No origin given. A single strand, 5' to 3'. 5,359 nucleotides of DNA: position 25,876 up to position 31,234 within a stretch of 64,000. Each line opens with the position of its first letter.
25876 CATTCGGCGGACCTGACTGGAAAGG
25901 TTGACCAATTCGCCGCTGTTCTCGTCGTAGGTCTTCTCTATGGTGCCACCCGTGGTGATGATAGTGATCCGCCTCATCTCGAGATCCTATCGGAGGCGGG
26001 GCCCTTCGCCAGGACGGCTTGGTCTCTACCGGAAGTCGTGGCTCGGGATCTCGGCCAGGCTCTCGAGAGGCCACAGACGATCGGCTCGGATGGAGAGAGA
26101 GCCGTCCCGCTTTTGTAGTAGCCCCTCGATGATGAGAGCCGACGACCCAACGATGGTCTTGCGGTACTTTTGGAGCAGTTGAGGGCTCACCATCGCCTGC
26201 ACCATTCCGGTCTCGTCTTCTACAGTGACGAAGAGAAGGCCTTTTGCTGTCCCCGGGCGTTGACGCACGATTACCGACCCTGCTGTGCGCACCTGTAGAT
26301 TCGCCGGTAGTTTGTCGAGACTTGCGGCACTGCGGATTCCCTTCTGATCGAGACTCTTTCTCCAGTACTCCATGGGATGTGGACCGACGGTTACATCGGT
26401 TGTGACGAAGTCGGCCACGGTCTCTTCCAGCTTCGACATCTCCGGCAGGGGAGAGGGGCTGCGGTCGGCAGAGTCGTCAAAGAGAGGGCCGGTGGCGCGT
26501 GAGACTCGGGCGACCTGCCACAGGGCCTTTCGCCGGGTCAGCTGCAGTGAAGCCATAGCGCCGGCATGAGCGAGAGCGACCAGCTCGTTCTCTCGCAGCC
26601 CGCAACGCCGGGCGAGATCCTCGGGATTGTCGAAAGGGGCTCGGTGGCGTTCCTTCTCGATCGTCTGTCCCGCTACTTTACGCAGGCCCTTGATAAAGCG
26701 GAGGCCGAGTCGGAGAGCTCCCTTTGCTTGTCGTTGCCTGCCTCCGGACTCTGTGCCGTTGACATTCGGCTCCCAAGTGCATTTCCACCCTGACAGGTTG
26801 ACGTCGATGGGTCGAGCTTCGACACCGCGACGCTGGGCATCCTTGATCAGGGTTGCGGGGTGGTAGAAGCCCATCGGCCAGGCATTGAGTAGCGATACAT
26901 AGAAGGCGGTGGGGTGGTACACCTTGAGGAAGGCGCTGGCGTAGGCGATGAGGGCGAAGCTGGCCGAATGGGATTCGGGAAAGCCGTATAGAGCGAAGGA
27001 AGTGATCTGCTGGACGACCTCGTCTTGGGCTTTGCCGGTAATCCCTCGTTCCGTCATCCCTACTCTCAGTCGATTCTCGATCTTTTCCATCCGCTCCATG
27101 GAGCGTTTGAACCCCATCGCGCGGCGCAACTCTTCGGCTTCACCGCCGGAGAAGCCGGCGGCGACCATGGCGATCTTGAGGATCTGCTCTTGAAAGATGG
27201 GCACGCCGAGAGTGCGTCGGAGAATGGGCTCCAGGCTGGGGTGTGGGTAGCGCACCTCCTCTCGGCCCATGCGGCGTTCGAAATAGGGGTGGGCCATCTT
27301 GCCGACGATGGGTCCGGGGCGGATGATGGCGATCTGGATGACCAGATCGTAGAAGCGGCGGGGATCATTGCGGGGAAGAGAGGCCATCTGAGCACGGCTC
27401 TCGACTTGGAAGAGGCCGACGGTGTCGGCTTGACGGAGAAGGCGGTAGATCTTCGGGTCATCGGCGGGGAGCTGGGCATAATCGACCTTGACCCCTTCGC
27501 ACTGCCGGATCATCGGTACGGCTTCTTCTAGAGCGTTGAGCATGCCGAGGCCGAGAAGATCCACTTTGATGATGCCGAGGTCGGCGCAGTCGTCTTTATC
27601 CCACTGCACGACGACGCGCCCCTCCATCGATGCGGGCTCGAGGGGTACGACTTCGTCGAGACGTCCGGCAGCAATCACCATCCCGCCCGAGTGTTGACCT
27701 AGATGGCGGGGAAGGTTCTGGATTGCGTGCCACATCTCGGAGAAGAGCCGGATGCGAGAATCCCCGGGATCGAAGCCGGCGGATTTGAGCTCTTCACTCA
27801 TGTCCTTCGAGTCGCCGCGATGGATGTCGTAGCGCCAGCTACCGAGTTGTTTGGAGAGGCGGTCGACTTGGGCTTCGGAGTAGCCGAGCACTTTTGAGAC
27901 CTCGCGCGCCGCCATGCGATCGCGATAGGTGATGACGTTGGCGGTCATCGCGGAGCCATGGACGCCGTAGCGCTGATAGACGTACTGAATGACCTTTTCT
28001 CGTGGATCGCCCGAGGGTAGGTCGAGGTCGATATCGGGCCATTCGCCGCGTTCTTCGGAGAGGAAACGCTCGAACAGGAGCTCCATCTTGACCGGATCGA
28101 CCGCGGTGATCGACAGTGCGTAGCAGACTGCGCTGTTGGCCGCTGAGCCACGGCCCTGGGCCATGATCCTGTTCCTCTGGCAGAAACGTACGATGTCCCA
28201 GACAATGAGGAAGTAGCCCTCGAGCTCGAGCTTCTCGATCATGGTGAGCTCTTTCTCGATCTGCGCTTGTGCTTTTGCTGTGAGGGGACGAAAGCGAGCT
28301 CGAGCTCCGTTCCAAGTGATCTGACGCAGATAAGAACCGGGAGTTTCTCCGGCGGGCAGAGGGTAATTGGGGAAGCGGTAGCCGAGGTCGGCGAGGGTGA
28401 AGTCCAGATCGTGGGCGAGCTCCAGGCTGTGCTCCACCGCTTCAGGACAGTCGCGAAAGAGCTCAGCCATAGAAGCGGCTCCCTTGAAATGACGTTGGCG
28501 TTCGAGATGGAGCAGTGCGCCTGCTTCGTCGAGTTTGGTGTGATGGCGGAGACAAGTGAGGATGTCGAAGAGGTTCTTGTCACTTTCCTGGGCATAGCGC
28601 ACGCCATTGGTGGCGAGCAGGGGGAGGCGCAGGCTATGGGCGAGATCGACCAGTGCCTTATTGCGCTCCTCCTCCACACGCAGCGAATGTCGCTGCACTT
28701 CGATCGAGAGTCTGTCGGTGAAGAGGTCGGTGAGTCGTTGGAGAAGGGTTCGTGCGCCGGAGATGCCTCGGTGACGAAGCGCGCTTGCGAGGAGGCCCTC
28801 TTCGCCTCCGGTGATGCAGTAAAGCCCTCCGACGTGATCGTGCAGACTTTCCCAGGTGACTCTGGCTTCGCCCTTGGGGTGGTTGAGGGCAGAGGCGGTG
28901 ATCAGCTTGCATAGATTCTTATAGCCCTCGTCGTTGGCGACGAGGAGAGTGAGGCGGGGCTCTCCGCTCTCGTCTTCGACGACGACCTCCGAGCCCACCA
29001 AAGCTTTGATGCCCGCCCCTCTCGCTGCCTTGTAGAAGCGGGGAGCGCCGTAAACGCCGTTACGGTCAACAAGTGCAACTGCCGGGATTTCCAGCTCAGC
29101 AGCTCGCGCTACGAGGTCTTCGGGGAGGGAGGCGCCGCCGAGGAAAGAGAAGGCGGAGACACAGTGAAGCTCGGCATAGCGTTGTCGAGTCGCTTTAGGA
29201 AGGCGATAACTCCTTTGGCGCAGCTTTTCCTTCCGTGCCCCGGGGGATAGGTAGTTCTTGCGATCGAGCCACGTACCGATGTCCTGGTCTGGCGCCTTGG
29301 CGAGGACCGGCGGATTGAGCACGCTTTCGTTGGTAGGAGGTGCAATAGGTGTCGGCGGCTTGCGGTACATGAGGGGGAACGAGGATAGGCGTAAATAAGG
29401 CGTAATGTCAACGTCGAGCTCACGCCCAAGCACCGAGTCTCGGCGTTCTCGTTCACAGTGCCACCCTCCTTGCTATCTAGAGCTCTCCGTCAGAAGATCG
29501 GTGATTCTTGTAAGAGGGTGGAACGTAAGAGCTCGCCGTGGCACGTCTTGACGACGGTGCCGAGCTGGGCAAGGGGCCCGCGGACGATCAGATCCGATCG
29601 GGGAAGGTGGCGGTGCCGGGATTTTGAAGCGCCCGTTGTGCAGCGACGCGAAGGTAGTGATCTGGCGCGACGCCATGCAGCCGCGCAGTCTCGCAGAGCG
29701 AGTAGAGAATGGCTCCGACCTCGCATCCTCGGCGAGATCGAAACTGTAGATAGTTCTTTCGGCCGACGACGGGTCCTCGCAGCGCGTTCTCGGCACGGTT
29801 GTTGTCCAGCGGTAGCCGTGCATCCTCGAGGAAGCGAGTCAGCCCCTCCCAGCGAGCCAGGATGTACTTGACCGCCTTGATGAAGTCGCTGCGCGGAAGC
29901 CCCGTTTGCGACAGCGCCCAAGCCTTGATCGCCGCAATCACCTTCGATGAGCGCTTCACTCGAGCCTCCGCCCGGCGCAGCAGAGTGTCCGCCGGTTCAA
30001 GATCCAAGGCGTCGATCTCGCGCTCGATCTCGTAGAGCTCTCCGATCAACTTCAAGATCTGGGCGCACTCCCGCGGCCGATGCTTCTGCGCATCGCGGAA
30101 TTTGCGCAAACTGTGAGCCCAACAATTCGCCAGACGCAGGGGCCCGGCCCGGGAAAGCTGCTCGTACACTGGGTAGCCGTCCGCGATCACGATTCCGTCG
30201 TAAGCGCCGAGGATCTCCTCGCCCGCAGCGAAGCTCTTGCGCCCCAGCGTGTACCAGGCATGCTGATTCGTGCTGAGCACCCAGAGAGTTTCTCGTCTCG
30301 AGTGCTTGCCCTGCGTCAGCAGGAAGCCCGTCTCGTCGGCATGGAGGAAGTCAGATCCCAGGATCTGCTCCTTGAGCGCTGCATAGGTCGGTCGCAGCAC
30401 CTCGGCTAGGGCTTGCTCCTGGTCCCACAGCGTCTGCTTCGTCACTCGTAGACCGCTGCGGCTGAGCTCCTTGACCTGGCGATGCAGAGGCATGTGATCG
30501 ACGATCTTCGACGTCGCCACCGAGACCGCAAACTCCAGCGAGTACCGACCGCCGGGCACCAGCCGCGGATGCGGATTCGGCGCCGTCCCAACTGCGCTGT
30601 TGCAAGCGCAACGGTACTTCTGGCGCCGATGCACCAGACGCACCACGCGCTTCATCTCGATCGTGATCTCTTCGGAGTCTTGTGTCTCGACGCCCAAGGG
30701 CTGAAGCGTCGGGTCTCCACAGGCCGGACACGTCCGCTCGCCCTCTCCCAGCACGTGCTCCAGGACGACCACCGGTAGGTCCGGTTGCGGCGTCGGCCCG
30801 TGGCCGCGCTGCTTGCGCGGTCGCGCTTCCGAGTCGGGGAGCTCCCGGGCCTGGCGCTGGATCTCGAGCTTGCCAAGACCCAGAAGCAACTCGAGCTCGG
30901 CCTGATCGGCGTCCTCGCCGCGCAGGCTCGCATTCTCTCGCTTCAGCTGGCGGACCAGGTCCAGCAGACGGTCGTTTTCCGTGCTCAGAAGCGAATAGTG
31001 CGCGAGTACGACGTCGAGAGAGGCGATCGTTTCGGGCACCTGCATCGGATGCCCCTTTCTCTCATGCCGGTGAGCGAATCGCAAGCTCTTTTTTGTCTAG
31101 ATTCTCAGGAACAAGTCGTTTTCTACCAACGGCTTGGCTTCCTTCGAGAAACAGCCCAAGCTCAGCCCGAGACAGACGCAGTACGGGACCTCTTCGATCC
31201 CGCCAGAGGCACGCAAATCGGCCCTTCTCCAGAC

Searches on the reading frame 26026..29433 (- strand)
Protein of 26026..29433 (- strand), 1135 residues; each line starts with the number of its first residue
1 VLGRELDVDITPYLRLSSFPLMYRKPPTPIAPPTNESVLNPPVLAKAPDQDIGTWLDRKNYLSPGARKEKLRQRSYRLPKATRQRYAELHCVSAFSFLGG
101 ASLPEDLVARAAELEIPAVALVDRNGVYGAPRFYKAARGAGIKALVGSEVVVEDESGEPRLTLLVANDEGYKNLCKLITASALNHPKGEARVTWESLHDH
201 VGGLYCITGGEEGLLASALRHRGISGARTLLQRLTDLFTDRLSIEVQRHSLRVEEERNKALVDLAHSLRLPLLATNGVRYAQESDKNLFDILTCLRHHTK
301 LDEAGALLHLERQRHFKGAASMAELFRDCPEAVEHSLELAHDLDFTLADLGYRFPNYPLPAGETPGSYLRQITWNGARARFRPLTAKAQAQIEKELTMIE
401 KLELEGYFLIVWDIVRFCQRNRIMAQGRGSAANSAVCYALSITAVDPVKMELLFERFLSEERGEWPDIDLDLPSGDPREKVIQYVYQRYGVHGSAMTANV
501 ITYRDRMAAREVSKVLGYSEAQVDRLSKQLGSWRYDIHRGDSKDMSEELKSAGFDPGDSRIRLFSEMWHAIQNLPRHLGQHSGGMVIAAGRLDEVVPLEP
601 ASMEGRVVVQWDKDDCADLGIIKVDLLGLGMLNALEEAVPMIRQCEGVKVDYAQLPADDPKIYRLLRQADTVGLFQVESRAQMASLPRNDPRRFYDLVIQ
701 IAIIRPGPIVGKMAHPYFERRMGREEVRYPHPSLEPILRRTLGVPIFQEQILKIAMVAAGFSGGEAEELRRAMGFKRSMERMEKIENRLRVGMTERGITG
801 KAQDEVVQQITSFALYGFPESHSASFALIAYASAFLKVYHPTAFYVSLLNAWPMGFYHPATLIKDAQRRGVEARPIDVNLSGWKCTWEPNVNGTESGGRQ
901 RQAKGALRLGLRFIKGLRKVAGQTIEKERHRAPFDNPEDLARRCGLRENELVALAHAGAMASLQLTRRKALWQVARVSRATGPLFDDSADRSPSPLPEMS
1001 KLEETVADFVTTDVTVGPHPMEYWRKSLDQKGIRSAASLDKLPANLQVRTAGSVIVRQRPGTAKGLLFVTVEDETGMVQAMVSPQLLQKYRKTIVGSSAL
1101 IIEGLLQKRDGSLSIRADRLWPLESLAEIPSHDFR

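Call 44: search_protein_families(library=ncbifam, proteins=[window:26026-29433:-], max_evalue=1e-8)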
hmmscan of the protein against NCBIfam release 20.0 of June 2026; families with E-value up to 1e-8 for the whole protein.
window:26026-29433:- (1135 aa): 13 families
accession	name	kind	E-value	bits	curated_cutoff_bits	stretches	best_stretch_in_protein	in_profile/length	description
NF004225.0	PRK05672.1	subfamily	0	1266.9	939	1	84-1135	4-1047/1047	error-prone DNA polymerase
NF004226.0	PRK05673.1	equivalog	1.5e-212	708.6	1002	1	83-1125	3-1064/1146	DNA polymerase III subunit alpha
TIGR00594.1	polc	superfamily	1.8e-190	635.4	434.35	1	87-1082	2-1021/1022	DNA polymerase III subunit alpha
NF005298.0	PRK06826.1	equivalog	8.9e-187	623.1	1260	1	84-1124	3-1073/1151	DNA polymerase III subunit alpha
NF005377.0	PRK06920.1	equivalog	7.6e-160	533.9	1806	1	86-1126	3-1026/1108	DNA polymerase III subunit alpha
NF005617.0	PRK07374.1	equivalog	1.3e-143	480.4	1653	1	86-964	3-894/1170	DNA polymerase III subunit alpha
NF005582.0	PRK07279.1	equivalog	7.2e-119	398.4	1279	1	87-1119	3-960/1033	DNA polymerase III subunit alpha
NF007079.0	PRK09532.1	equivalog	5.8e-115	385.4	1525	1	86-818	3-776/876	DNA polymerase III subunit alpha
NF005516.0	PRK07135.1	equivalog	5.9e-106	355.7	1084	2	339-943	202-789/974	DNA polymerase III DnaE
NF004550.0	PRK05898.1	equivalog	2.3e-99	333.9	1182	1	273-934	138-777/971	DNA polymerase III subunit alpha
NF001688.0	PRK00448.1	equivalog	1.3e-31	109.2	873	2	160-449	616-914/1445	PolC-type DNA polymerase III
TIGR01405.1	polC_Gram_pos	equivalog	4.9e-25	87.4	1043.45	0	161-448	383-678/1211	DNA polymerase III subunit alpha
NF005616.0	PRK07373.1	equivalog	4.2e-09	35.4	646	0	812-968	32-177/449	DNA polymerase III subunit alpha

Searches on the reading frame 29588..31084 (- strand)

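Call 44: search_protein_families(library=ncbifam, proteins=[window:29588-31084:-], max_evalue=1e-8)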
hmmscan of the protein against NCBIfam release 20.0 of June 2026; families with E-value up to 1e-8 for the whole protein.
window:29588-31084:- (498 aa): 1 family
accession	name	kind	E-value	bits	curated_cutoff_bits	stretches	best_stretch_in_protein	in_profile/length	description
NF033517.1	transpos_IS66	equivalog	6.7e-94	315.1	180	1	88-483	4-385/387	IS66 family transposase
